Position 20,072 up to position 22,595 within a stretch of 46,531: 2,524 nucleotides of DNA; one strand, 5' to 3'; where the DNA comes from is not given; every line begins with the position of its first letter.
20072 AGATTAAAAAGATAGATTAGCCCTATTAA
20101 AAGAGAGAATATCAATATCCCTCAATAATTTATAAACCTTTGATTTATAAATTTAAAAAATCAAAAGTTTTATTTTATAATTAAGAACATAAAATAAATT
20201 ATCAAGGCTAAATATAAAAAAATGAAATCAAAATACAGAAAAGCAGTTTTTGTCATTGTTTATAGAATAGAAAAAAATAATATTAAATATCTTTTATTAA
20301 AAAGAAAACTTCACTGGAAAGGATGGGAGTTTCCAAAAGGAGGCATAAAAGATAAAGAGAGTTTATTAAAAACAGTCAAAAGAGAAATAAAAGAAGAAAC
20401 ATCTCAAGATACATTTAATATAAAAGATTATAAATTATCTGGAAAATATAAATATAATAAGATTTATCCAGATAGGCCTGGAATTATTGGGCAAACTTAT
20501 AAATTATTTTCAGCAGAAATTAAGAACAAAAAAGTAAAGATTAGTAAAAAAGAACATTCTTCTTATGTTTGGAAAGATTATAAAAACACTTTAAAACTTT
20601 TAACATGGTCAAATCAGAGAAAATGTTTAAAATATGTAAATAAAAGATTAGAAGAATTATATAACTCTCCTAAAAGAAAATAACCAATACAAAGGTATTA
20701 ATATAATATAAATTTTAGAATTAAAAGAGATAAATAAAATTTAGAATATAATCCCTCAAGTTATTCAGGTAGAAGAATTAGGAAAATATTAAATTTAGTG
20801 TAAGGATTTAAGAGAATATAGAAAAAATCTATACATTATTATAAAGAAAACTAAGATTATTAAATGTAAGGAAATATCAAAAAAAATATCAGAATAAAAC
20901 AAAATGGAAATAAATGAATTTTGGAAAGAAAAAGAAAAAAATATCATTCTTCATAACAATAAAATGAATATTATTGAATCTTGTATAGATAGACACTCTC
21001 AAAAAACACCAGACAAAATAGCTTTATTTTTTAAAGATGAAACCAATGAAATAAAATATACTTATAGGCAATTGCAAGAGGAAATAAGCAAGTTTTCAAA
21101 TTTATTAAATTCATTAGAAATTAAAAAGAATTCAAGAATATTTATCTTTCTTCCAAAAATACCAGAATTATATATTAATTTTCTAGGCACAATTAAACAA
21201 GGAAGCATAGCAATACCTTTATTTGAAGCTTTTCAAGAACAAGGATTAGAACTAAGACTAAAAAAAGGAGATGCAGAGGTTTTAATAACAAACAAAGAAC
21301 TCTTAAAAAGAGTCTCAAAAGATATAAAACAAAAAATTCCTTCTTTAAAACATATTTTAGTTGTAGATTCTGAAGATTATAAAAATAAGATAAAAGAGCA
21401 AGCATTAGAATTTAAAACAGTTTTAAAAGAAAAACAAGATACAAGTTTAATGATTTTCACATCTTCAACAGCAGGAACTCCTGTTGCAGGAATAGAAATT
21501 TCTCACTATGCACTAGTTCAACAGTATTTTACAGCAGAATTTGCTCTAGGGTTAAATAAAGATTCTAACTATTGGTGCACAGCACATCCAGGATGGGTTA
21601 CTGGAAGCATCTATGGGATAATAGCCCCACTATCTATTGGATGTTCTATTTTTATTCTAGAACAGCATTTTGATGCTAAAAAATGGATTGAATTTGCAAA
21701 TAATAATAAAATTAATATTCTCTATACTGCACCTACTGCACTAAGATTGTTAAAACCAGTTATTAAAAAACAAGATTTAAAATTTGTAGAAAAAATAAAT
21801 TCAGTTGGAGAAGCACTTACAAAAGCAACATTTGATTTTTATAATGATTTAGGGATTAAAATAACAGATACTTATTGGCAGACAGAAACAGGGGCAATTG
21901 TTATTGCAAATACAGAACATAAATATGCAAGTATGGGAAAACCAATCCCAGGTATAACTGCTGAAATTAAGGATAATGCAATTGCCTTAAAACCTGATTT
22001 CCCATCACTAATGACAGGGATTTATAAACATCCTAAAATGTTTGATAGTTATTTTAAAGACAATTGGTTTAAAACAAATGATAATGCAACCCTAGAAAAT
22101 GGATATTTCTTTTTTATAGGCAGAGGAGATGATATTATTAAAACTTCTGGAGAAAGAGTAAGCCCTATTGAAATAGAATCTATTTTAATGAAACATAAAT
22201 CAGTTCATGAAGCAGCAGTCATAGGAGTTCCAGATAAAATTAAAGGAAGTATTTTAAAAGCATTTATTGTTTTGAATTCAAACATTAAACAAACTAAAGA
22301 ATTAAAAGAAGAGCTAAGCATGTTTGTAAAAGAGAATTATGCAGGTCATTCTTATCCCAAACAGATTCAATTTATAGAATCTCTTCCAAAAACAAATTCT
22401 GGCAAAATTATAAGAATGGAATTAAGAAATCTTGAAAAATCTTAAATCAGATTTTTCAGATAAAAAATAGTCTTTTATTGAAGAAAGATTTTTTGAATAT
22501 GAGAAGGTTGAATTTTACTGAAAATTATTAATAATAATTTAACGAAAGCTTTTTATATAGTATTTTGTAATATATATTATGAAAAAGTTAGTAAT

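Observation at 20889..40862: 9,980-bp head-to-tail tandem duplication (no differences seen) joined through a 14-bp microhomology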

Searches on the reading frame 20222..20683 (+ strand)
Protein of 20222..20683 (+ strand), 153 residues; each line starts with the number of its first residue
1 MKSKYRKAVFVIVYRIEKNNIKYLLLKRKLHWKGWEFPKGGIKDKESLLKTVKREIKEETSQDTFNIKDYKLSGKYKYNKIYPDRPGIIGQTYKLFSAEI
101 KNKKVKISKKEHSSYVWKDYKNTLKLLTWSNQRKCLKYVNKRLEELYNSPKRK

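Call 7: search_protein_families(library=pfam, proteins=[window:20222-20683:+])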
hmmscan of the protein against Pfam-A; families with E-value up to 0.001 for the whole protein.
window:20222-20683:+ (153 aa): 1 family
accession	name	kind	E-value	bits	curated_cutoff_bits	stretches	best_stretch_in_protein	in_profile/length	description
PF00293.34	NUDIX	-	7.8e-14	52.3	21.1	1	5-136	2-131/134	NUDIX domain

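Call 19: find_encoding_contigs(protein=window:20222-20683:+, flank=10000, max_places=10)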
Protein window:20222-20683:+ (153 aa): 7 contigs read that carry it; 5 places shown.
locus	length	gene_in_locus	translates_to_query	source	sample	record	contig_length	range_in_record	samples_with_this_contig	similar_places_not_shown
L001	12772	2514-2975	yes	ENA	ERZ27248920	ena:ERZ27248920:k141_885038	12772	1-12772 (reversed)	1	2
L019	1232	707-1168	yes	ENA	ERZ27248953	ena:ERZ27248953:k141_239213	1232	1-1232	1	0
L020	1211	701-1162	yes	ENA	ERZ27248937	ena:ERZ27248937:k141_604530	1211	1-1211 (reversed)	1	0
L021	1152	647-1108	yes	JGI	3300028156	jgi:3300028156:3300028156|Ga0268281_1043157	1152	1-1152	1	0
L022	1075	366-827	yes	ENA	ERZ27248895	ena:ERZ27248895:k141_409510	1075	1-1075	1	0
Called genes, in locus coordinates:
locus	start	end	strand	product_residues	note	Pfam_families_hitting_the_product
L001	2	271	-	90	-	?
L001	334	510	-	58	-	-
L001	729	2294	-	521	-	PF01558:POR, PF01855:POR_N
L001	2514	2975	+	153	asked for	PF00293:NUDIX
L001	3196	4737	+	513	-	PF00501:AMP-binding, PF13193:AMP-binding_C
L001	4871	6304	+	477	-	-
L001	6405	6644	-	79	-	-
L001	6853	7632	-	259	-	-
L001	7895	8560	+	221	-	PF01902:Diphthami_syn_2_N, PF24167:DUF7411 (weak), PF28410:Diphthami_syn_2_C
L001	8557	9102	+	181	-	PF00117:GATase, PF07722:Peptidase_C26 (faint)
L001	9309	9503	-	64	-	PF26477:DUF8150 (weak)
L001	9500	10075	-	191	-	-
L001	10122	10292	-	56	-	-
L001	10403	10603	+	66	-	-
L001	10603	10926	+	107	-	PF01906:YbjQ_1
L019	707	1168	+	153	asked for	PF00293:NUDIX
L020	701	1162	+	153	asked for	PF00293:NUDIX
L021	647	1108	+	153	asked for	PF00293:NUDIX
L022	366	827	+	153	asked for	PF00293:NUDIX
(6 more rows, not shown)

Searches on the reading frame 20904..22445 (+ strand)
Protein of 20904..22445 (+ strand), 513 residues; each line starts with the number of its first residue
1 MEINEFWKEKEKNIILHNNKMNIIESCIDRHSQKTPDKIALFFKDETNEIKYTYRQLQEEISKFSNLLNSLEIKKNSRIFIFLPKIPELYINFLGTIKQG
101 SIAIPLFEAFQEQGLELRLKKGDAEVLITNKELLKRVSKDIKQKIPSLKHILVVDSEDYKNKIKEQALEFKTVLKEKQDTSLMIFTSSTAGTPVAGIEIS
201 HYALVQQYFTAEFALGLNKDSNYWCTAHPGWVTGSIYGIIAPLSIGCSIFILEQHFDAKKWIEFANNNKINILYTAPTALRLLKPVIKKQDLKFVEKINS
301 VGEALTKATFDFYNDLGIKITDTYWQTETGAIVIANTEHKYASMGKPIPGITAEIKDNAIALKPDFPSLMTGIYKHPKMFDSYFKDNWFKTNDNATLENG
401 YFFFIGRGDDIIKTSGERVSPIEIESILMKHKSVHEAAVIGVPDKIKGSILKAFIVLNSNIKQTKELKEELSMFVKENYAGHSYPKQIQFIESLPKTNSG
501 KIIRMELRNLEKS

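Call 7: search_protein_families(library=pfam, proteins=[window:20904-22445:+])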
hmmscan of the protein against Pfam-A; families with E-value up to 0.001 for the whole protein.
window:20904-22445:+ (513 aa): 3 families
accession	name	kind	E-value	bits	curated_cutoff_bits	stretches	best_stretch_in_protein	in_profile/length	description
PF00501.34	AMP-binding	-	1.1e-56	192.7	29.9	1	29-359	2-359/384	AMP-binding enzyme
PF13193.12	AMP-binding_C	-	8.1e-24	84.8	24.5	1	423-501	1-76/76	AMP-binding enzyme C-terminal domain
PF23562.2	AMP-binding_C_3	-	0.0005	20.9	20.8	0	409-453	2-47/124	AMP-binding enzyme C-terminal domain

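Call 10: find_encoding_contigs(protein=window:20904-22445:+, flank=10000, max_places=10)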
Protein window:20904-22445:+ (513 aa): 3 contigs read that carry it; 1 place shown.
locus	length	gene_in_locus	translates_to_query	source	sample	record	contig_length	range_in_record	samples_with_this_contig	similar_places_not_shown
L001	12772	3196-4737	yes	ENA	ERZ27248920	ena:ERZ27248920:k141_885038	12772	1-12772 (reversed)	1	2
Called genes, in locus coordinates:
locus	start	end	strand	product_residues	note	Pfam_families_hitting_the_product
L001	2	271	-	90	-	?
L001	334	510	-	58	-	-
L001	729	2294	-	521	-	PF01558:POR, PF01855:POR_N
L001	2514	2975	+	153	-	PF00293:NUDIX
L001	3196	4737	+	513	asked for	PF00501:AMP-binding, PF13193:AMP-binding_C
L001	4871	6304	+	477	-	-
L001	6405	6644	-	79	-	-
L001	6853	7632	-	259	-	-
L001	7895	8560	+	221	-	PF01902:Diphthami_syn_2_N, PF24167:DUF7411 (weak), PF28410:Diphthami_syn_2_C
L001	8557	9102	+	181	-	PF00117:GATase, PF07722:Peptidase_C26 (faint)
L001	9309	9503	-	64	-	PF26477:DUF8150 (weak)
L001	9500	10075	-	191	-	-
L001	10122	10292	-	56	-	-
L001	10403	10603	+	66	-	-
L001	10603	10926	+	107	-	PF01906:YbjQ_1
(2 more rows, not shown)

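Call 13: find_related_loci(query=window:20904-22445:+, collection=genome_contigs, flank=10000)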
Query window:20904-22445:+ (513 aa) in genome_contigs; peptide patterns used: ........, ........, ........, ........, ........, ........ (x = any residue, [..] = any of these).
85 stretches matched a pattern; 6 encode a relative of the query (tblastn E <= 1e-3); 6 distinct loci.
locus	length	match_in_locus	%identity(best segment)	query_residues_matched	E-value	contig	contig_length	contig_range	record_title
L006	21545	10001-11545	70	4-513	0e+0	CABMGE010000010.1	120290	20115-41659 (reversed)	uncultured archaeon isolate LFW-165_1 genome assembly, contig: LFW1651_18, whole genome shotgun sequence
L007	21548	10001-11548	66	1-511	0e+0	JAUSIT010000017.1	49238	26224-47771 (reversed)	MAG: Nanoarchaeota archaeon isolate E14_metabat.bin.268 E14_k141_1023245, whole genome shotgun sequence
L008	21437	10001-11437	26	37-508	7e-39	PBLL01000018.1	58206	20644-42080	MAG: Actinomycetota bacterium isolate SP24 163846, whole genome shotgun sequence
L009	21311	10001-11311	26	87-508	1e-32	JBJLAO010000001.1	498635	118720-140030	MAG: Acidimicrobiales bacterium isolate LRMED-036 MedAcidi-G1-LRMED-036-C1, whole genome shotgun sequence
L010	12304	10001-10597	31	324-508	2e-15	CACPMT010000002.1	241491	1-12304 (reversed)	MAG: uncultured SAR86 cluster bacterium isolate AG-914-M02 genome assembly, contig: AG-914-M02_NODE_2, whole genome shot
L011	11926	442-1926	22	24-502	4e-12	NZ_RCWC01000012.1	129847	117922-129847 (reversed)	Photorhabdus noenieputensis strain DSM 25462 scaffold_0012, whole genome shotgun sequence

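Call 14: find_related_loci(query=window:20904-22445:+, collection=metagenome_contigs, flank=10000)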
Query window:20904-22445:+ (513 aa) in metagenome_contigs; peptide patterns used: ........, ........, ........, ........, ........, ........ (x = any residue, [..] = any of these).
178 stretches matched a pattern; 6 encode a relative of the query (tblastn E <= 1e-3); 6 distinct loci.
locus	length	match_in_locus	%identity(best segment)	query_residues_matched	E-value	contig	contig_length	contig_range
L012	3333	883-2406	70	7-509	0e+0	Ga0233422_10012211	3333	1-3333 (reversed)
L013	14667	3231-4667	26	37-508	4e-39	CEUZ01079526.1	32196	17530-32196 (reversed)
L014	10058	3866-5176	26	87-508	5e-33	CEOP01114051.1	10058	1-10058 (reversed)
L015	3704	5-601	29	324-508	1e-15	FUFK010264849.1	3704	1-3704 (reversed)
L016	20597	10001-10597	29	324-508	7e-15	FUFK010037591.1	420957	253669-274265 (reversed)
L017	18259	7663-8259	29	324-508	6e-15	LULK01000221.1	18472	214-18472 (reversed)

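Call 33: search_protein_families(library=ncbifam, proteins=[window:20904-22445:+], max_evalue=0.01)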
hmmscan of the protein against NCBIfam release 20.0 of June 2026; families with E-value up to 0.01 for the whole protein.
window:20904-22445:+ (513 aa): 103 families (the best 25 are shown)
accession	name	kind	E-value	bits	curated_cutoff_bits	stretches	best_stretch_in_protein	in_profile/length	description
NF003313.0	PRK04319.1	equivalog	4.8e-157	523.6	729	1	7-511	28-561/574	acetate--CoA ligase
NF047394.1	AcylCoAsynMbcS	equivalog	3.2e-99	332.9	850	1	15-512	6-521/525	acyl-CoA synthetase MbcS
TIGR02188.1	Ac_CoA_lig_AcsA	equivalog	3.5e-97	326.2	724.95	1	16-510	51-604/629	acetate--CoA ligase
NF001208.0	PRK00174.1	subfamily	1.1e-93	314.8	657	1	16-511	72-620/649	acetate--CoA ligase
NF004837.0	PRK06187.1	subfamily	2.4e-68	230.7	476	1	19-509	5-520/531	long-chain-fatty-acid--CoA ligase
NF007815.0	PRK10524.1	equivalog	1.9e-66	225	955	1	19-510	50-602/629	propionate--CoA ligase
TIGR02262.1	benz_CoA_lig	subfamily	4.5e-63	213.7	375.25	1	20-509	2-507/508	benzoate-CoA ligase family protein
NF005947.1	PRK08008.1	equivalog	3.5e-56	190.9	651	1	28-507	13-517/518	crotonobetaine/carnitine-CoA ligase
TIGR02316.1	propion_prpE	equivalog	4.6e-56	190.7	827.4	1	19-510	49-601/628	propionate--CoA ligase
NF006182.0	PRK08316.1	subfamily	6e-54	183.4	663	1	18-509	7-515/523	fatty acyl-CoA synthetase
NF006181.0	PRK08314.1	subfamily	2.1e-52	178.1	705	2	171-511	197-554/563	long-chain-fatty-acid--CoA ligase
NF002966.0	PRK03640.1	equivalog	3.4e-51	174.3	556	1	28-511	8-480/483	o-succinylbenzoate--CoA ligase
NF004758.0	PRK06087.1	equivalog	1.5e-48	165.6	736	1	30-509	32-533/548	medium-chain fatty-acid--CoA ligase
NF052269.1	Staph_lig_FadD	equivalog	1.1e-47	162.5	650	1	31-510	9-492/499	long-chain-fatty-acid--CoA ligase FadD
NF005307.0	PRK06839.1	equivalog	1.2e-46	159.4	748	1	24-512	4-494/496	o-succinylbenzoate--CoA ligase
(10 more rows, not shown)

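Call 58: list_cluster_members(proteins=[window:20904-22445:+, window:25603-26268:+, window:29055-30452:+, window:20222-20683:+, window:22579-24012:+, window:24561-25340:-, window:27208-27783:-, window:28311-28634:+, window:7197-8888:+, window:1763-4543:-])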
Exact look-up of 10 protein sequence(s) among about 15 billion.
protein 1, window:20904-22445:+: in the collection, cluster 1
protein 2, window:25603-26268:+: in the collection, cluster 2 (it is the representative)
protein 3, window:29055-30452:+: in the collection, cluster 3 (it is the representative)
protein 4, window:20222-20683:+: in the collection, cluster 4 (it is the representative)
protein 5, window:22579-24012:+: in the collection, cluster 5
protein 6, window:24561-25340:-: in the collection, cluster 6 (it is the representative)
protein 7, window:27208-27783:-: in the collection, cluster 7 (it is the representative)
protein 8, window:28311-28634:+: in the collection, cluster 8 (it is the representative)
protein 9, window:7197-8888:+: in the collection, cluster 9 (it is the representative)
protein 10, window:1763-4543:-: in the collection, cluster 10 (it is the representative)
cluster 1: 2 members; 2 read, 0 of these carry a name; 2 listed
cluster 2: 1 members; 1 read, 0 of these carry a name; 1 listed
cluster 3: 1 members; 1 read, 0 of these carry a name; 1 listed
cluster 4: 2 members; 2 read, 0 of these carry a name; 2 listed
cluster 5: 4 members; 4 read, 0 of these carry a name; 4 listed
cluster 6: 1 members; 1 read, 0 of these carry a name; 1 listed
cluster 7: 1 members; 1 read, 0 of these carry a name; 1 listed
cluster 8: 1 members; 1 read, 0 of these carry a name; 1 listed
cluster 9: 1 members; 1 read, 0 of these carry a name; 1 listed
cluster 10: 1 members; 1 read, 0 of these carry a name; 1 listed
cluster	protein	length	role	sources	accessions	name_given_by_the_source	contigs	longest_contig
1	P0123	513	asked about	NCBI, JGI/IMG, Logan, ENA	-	-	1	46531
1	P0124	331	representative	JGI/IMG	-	-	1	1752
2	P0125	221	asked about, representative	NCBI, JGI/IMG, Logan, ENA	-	-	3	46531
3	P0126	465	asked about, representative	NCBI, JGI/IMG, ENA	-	-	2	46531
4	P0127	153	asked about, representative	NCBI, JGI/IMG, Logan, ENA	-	-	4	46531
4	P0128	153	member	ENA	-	-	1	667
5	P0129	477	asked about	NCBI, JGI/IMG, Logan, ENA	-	-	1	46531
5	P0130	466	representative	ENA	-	-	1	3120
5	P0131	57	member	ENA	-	-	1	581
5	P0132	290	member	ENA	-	-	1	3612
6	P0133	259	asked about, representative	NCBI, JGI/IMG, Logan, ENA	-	-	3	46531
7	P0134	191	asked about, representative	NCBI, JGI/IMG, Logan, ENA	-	-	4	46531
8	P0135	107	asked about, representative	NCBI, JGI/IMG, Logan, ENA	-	-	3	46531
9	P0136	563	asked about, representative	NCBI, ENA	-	-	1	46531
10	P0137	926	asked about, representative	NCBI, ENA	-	-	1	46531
